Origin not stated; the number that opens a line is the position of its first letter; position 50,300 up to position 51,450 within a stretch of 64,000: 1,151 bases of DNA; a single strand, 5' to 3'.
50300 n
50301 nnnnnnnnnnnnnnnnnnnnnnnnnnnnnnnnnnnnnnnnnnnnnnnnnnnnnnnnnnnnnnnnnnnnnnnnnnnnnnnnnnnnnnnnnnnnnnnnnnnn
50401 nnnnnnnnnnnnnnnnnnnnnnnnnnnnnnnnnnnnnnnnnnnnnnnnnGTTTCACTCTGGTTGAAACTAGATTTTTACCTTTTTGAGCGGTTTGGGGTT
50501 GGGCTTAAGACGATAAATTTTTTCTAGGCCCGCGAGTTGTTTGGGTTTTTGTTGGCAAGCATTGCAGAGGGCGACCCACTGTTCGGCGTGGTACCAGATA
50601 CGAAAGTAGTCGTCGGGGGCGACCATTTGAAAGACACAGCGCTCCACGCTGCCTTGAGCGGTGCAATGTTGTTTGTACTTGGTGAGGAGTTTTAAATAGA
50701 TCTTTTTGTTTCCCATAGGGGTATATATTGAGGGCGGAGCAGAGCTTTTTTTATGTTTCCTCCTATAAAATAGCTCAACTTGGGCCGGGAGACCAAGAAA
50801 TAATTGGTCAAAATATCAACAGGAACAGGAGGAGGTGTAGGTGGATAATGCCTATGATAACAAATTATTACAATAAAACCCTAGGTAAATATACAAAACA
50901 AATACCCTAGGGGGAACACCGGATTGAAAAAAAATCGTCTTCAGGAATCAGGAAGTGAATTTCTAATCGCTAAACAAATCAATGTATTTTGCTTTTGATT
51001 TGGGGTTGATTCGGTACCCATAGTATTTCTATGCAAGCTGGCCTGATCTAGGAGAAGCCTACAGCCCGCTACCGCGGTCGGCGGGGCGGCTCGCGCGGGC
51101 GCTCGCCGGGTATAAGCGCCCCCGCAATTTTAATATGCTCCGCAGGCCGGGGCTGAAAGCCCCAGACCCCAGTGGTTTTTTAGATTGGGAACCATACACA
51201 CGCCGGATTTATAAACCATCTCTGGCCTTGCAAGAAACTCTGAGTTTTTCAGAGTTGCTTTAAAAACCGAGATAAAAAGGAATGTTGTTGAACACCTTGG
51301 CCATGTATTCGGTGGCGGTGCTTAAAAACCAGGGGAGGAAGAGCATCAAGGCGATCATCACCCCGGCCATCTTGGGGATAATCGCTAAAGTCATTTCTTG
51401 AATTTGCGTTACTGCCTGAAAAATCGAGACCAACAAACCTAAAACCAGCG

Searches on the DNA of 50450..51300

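Call 73: search_rna_families(source=window, start=50450, end=51300, threshold=evalue, max_evalue=0.1)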
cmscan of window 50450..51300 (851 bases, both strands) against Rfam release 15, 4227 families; matches with E-value up to 0.1: 0.
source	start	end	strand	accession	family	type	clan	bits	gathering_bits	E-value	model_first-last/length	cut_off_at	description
